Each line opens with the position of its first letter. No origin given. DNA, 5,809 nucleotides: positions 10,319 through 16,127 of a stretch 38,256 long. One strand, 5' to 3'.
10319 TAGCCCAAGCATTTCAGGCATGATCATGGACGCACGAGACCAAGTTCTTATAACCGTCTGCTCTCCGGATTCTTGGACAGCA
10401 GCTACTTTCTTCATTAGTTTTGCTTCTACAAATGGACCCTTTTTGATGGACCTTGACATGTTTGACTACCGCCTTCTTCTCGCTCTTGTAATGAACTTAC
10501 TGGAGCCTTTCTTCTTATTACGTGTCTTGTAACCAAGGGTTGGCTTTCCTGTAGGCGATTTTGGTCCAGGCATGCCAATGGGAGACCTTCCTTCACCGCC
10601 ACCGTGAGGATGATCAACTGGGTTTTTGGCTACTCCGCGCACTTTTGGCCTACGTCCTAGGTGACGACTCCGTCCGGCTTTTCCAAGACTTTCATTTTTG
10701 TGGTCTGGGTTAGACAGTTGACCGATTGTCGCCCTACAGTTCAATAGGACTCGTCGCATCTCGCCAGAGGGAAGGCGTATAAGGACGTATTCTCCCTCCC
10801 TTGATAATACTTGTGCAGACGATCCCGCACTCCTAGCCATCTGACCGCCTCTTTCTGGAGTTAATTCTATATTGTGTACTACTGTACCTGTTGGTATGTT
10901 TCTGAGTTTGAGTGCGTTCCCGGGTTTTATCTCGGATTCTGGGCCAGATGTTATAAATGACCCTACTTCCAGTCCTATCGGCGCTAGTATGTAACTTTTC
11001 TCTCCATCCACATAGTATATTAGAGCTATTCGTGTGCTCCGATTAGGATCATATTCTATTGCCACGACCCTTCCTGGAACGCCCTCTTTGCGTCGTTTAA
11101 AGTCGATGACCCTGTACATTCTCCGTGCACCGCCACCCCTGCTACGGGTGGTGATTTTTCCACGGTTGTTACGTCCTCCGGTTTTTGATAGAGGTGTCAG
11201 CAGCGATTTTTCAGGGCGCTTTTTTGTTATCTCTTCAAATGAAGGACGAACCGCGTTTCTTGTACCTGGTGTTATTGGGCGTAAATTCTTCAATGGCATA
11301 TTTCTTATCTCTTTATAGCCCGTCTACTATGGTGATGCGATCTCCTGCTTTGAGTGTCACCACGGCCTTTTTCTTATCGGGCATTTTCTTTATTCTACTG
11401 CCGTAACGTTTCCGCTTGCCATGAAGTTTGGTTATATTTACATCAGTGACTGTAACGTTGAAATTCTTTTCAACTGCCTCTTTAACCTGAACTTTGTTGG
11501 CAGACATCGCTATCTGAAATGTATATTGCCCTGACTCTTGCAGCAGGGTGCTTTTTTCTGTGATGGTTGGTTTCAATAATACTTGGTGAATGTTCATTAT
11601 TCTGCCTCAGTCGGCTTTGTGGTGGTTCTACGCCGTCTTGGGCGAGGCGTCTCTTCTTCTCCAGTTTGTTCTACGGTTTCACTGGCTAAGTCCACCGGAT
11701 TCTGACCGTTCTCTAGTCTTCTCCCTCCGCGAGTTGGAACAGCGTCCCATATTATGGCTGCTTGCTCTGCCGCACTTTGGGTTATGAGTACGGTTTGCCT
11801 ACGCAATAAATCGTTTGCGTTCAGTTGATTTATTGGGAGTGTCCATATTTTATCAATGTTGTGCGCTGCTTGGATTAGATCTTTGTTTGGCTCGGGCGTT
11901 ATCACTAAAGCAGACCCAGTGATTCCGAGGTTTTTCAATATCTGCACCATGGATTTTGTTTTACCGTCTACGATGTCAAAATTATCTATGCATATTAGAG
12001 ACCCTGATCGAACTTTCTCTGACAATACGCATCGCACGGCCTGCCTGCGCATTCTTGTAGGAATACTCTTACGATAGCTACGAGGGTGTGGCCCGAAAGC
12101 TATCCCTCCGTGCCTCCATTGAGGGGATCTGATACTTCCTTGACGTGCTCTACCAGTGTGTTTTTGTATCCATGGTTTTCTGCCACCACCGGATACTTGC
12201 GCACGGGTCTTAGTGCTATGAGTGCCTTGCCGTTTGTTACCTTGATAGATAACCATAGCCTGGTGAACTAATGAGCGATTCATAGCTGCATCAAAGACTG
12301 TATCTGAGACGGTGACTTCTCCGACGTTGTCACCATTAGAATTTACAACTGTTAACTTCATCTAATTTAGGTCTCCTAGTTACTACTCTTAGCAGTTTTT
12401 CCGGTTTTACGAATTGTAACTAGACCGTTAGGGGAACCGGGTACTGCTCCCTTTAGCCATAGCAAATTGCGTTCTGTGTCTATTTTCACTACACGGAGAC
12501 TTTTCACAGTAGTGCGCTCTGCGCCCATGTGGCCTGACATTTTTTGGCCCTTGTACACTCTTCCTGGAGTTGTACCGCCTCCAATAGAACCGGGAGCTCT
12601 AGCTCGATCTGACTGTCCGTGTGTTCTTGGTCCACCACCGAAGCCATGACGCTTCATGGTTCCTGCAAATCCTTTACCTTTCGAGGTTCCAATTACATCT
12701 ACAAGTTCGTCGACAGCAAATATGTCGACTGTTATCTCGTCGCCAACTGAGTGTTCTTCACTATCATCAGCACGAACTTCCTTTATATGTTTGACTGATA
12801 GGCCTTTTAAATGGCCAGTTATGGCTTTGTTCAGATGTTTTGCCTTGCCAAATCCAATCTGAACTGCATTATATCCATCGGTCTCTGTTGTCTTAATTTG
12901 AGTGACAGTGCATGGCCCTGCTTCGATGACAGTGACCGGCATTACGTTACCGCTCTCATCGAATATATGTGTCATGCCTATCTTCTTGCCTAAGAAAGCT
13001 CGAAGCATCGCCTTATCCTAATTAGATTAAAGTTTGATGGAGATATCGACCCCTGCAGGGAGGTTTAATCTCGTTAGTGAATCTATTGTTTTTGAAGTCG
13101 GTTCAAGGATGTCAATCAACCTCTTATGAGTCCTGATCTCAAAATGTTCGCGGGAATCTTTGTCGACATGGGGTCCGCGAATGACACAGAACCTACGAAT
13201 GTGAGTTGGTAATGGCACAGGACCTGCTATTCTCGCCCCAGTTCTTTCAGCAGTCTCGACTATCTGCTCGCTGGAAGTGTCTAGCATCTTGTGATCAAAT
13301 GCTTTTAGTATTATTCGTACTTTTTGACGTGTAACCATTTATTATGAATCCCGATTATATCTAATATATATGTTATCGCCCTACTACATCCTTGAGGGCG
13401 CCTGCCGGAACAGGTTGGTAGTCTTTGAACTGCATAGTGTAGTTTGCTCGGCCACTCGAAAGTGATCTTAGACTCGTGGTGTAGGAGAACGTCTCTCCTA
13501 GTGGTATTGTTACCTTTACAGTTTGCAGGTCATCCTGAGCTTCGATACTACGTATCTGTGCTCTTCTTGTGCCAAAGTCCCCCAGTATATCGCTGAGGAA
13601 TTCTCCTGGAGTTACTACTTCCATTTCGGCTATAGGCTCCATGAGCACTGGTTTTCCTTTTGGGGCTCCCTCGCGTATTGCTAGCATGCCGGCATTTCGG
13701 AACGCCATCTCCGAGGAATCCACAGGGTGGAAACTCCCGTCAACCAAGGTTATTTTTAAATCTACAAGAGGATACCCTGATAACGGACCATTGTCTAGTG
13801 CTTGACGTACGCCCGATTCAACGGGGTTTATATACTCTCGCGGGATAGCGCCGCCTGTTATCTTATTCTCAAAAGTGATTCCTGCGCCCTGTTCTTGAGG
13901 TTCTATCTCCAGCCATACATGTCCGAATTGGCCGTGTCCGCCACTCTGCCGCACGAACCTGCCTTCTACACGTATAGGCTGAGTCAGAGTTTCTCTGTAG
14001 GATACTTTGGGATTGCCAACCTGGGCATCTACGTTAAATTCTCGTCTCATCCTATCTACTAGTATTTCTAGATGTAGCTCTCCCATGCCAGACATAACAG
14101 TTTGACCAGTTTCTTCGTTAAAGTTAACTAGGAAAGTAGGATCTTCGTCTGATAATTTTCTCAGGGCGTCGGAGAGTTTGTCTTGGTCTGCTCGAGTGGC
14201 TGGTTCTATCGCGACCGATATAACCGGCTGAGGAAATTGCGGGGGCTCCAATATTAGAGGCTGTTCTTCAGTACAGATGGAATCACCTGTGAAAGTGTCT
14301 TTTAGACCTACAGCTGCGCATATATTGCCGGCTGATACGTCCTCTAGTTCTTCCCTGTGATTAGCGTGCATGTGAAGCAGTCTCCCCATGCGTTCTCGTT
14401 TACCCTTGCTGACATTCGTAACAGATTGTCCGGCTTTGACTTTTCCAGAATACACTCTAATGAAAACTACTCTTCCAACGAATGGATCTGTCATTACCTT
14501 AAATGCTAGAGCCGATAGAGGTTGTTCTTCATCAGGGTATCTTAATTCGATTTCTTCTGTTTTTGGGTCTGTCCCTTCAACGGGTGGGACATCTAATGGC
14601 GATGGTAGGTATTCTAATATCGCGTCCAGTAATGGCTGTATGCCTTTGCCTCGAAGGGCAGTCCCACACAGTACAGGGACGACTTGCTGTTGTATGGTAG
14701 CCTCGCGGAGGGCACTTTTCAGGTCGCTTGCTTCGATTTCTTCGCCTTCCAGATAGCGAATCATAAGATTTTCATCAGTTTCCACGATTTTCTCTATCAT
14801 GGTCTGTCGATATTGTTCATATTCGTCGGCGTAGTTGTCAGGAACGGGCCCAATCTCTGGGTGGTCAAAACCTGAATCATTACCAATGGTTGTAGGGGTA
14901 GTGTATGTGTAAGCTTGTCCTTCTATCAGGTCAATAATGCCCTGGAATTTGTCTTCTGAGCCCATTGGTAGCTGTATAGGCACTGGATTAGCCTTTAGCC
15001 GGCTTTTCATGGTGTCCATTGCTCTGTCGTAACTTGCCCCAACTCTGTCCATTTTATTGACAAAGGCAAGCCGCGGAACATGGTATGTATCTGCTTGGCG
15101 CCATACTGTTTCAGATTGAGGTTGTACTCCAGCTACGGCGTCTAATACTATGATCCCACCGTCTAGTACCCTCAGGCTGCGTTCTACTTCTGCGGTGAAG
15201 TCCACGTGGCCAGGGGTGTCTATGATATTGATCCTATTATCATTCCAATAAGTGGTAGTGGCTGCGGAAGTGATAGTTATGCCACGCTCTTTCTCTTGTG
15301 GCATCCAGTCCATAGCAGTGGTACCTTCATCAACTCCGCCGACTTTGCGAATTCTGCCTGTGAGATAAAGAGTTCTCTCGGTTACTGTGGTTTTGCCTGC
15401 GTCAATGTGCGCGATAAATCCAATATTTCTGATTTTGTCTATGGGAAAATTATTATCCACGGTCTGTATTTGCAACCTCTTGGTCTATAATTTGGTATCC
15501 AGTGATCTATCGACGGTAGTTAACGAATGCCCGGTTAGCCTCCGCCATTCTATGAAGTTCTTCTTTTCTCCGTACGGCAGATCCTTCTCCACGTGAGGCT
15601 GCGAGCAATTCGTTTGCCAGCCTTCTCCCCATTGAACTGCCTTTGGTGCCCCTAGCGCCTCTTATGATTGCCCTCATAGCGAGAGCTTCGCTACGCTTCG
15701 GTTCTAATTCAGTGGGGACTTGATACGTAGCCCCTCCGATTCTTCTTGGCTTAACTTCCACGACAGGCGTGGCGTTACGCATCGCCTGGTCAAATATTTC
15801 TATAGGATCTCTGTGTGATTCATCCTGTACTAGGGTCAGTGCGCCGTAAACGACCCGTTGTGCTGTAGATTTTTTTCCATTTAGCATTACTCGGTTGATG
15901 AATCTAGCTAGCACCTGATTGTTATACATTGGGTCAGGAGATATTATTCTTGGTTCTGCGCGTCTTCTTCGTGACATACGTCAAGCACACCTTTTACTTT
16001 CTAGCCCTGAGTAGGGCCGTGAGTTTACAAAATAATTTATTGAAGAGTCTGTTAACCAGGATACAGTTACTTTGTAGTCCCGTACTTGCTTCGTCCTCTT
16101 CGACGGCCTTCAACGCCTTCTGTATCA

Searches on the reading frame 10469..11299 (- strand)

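Call 75: search_protein_families(library=pfam, proteins=[window:10469-11299:-], max_evalue=0.001)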
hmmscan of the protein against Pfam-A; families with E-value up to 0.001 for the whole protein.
window:10469-11299:- (277 aa): 2 families
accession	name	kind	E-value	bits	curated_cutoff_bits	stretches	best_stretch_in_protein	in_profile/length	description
PF03947.24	Ribosomal_L2_C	-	3.5e-55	185.9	33.7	1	125-250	1-125/126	Ribosomal Proteins L2, C-terminal domain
PF00181.30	Ribosomal_L2_N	-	2.2e-34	117.7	23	1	42-118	1-77/77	Ribosomal Proteins L2, RNA binding N-terminal domain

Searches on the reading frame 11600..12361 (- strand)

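Call 75: search_protein_families(library=pfam, proteins=[window:11600-12361:-], max_evalue=0.001)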
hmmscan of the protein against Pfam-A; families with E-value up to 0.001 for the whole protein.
window:11600-12361:- (254 aa): 1 family
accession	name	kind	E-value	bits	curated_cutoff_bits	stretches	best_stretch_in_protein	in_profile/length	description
PF00573.27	Ribosomal_L4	-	3.6e-67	226.2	25.8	1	16-200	1-186/190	Ribosomal protein L4/L1 family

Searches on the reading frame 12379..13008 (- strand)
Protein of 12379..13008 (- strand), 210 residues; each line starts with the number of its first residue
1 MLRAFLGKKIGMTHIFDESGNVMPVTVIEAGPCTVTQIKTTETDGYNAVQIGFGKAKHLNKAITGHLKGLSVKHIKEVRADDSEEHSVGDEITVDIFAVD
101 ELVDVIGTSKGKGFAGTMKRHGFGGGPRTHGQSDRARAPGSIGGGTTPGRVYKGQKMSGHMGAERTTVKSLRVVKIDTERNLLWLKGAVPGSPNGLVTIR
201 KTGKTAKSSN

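Call 89: search_protein_families(library=pfam, proteins=[window:12379-13008:-], max_evalue=0.0001)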
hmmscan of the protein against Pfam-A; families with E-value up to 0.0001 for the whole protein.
window:12379-13008:- (210 aa): 1 family
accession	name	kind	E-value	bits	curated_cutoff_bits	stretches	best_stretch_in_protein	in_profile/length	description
PF00297.29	Ribosomal_L3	-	5.2e-18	65.6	22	1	93-178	208-290/369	Ribosomal protein L3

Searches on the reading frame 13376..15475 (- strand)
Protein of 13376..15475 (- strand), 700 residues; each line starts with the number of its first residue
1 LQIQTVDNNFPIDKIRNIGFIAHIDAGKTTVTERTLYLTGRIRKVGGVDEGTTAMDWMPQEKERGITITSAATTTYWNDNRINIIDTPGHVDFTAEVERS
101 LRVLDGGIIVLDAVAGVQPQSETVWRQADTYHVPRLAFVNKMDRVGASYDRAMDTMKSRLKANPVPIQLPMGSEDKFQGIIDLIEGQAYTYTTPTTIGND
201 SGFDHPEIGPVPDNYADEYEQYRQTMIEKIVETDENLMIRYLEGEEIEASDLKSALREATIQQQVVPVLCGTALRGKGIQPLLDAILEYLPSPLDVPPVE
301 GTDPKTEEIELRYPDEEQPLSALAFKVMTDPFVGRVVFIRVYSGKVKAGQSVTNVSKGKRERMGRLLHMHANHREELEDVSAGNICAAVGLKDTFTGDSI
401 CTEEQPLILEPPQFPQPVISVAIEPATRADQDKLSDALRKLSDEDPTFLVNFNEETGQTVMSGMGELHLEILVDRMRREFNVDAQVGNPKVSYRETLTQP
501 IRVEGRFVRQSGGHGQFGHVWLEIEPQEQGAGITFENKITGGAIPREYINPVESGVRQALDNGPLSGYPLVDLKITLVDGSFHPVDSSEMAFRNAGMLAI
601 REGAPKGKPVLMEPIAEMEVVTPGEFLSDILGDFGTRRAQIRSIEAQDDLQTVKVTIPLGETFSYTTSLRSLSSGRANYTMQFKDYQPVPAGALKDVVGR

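Call 75: search_protein_families(library=pfam, proteins=[window:13376-15475:-], max_evalue=0.001)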
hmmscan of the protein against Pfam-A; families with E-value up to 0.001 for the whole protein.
window:13376-15475:- (700 aa): 7 families
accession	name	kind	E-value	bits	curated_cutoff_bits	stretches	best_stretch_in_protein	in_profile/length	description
PF00009.33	GTP_EFTU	-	5e-64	215.8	26.5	1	14-292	2-188/188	Elongation factor Tu GTP binding domain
PF03764.24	EFG_IV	-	2.8e-43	147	24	1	489-607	1-120/121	Elongation factor G, domain IV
PF14492.12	EFG_III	-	1.1e-33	115.6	27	1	414-487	1-74/75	Elongation Factor G, domain III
PF00679.30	EFG_C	-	2.6e-22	79.1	27.9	1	610-693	1-85/89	Elongation factor G C-terminus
PF03144.31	GTP_EFTU_D2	-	3.8e-18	66.1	30.3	1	334-401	1-73/73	Elongation factor Tu domain 2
PF22042.2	EF-G_D2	-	2.7e-15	56.7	27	1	319-402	1-83/84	Elongation factor G domain 2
PF16658.11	RF3_C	-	8.3e-06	26.1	40.1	1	421-495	13-87/132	Class II release factor RF3, C-terminal domain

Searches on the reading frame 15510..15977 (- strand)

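Call 90: search_protein_families(library=pfam, proteins=[window:15510-15977:-], max_evalue=0.0001)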
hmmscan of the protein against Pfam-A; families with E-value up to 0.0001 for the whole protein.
window:15510-15977:- (156 aa): 1 family
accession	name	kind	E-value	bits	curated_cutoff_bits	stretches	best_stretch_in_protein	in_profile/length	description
PF00177.27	Ribosomal_S7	-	6.9e-58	194.9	24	1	2-149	1-148/148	Ribosomal protein S7p/S5e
